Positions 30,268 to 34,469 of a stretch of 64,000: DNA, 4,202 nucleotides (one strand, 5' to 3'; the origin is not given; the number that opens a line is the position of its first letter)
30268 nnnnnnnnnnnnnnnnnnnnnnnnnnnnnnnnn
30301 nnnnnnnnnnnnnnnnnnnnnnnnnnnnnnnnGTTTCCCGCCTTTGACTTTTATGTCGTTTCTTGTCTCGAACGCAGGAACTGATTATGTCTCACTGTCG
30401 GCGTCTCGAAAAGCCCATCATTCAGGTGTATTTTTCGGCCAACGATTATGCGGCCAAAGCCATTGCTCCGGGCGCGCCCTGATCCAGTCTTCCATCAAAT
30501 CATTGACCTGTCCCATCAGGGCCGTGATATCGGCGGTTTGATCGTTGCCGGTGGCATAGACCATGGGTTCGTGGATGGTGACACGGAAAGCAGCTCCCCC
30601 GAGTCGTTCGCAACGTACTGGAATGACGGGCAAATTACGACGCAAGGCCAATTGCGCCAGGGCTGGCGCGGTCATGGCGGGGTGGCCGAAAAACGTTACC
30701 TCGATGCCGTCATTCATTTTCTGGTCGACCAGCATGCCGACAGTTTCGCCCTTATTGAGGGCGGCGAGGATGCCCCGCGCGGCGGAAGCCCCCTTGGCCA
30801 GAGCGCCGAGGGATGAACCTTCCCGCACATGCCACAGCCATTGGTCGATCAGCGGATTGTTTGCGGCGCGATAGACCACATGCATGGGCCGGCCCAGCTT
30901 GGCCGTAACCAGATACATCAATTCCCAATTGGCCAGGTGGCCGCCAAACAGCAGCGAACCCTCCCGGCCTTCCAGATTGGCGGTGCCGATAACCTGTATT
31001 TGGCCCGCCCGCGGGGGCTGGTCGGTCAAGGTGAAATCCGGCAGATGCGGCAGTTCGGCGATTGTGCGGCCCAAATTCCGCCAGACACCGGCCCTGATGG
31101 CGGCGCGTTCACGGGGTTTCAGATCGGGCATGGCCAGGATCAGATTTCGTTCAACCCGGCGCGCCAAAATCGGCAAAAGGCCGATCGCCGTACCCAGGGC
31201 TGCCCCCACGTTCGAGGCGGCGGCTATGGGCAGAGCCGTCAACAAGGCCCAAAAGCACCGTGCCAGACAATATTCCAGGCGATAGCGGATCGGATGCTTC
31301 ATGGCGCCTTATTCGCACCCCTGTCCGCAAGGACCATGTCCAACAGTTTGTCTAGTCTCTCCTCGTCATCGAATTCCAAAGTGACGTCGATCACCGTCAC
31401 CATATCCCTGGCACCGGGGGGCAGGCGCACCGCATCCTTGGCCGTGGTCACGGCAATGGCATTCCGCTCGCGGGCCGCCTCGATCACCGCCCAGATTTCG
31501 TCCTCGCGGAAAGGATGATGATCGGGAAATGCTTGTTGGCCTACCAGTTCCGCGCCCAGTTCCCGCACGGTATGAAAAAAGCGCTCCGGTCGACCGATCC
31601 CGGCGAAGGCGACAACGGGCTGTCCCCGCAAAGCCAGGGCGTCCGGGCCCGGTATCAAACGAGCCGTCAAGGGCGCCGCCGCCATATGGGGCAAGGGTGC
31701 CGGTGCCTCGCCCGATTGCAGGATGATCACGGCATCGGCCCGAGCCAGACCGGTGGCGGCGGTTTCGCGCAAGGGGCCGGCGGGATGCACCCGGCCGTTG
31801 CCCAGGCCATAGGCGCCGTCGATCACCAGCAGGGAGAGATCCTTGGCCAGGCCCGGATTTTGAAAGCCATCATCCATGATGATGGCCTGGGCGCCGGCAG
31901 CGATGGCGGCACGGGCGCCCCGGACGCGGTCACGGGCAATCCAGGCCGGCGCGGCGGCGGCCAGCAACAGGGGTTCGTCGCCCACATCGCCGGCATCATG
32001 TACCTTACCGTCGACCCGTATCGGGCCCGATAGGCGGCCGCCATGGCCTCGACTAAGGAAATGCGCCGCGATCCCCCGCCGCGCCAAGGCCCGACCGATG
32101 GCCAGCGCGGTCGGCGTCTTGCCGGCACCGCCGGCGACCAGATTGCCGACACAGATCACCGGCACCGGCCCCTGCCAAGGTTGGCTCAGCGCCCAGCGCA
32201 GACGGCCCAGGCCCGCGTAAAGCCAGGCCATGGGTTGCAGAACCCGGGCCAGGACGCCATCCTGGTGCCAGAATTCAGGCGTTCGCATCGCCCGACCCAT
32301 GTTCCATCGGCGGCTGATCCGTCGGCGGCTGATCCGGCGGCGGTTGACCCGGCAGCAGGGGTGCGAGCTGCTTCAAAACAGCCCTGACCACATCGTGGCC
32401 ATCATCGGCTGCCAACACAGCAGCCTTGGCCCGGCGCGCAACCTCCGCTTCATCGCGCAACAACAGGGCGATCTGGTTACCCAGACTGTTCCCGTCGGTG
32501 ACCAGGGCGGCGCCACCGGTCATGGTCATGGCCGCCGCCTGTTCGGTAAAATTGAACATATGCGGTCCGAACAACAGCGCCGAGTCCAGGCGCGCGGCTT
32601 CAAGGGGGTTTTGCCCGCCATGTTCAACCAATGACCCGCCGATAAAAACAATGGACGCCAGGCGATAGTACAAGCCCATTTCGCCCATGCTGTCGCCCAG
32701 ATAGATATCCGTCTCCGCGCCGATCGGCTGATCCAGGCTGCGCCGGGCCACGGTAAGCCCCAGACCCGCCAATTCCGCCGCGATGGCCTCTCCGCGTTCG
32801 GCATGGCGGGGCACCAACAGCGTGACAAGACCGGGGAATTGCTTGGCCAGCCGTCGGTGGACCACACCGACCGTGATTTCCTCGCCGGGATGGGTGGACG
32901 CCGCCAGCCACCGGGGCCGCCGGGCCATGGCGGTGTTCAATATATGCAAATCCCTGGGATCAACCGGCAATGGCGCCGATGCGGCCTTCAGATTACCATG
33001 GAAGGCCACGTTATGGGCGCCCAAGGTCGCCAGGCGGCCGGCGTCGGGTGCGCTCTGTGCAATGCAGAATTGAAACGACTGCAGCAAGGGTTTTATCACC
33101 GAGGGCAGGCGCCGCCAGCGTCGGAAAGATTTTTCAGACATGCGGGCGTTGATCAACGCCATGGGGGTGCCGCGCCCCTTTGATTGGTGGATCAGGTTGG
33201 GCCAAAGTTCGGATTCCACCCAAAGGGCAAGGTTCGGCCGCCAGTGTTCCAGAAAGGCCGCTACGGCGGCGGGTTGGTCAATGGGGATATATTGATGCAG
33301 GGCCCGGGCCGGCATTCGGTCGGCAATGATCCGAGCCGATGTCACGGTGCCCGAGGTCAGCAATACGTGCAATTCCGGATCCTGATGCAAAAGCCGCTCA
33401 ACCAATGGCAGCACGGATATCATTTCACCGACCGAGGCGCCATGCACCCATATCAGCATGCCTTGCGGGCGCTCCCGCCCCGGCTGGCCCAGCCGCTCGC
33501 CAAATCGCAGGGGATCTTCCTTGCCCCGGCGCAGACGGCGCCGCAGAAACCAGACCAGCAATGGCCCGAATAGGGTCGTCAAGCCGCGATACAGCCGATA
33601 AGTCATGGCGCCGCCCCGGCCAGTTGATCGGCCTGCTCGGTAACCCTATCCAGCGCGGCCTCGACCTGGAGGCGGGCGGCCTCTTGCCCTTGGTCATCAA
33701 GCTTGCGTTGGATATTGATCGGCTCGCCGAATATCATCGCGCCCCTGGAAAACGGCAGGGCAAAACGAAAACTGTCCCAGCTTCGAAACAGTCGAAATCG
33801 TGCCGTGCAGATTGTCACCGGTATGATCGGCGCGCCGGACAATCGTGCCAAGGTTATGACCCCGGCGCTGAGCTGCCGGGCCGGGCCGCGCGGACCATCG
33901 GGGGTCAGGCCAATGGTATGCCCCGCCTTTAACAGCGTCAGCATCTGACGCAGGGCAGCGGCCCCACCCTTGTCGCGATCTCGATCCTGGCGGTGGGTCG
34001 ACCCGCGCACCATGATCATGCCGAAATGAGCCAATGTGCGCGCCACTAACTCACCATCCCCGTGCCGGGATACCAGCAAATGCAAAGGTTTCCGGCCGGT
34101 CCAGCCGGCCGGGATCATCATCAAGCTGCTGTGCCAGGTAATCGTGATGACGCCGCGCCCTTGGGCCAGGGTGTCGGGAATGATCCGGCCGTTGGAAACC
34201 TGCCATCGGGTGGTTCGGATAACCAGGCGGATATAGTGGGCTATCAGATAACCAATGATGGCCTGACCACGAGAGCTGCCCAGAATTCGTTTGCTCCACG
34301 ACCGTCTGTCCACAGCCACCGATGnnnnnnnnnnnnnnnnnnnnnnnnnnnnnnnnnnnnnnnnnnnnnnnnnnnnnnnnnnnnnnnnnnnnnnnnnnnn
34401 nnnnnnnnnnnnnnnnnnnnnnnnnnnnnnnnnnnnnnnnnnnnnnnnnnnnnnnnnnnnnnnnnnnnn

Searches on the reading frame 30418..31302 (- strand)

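Call 13: search_protein_families(library=pfam, proteins=[window:30418-31302:-], max_evalue=0.00001)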
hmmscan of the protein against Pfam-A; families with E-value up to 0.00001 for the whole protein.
window:30418-31302:- (294 aa): 1 family
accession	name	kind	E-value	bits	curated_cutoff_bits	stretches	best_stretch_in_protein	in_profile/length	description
PF03279.18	Lip_A_acyltrans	-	1.1e-49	169.7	22.3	1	12-288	17-293/295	Bacterial lipid A biosynthesis acyltransferase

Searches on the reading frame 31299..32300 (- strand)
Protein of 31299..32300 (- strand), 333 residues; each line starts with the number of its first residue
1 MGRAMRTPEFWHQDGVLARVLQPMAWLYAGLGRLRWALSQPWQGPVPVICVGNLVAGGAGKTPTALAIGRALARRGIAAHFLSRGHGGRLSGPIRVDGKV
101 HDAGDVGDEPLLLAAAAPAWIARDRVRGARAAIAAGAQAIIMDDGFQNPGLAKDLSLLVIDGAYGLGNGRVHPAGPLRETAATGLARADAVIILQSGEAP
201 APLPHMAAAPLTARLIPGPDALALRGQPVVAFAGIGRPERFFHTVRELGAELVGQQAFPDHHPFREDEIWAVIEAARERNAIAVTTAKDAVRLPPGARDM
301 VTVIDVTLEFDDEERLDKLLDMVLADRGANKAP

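Call 13: search_protein_families(library=pfam, proteins=[window:31299-32300:-], max_evalue=0.00001)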
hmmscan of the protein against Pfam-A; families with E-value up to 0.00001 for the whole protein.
window:31299-32300:- (333 aa): 1 family
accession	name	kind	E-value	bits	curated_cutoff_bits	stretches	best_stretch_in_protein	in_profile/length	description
PF02606.20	LpxK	-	4.7e-91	305.7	27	1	18-323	2-326/328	Tetraacyldisaccharide-1-P 4'-kinase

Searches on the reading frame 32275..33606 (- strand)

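Call 13: search_protein_families(library=pfam, proteins=[window:32275-33606:-], max_evalue=0.00001)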
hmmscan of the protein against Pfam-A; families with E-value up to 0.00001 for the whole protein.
window:32275-33606:- (443 aa): 1 family
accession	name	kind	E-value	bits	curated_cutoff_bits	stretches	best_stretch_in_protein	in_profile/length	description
PF04413.22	Glycos_transf_N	-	6e-61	205.6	23.9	1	34-208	2-177/179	3-Deoxy-D-manno-octulosonic-acid transferase (kdotransferase)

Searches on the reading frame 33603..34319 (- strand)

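Call 13: search_protein_families(library=pfam, proteins=[window:33603-34319:-], max_evalue=0.00001)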
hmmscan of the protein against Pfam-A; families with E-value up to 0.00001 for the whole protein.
window:33603-34319:- (238 aa): 1 family
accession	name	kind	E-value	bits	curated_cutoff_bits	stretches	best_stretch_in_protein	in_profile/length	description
PF04028.18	DUF374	-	1.7e-26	92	26.8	1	75-147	4-69/69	Domain of unknown function (DUF374)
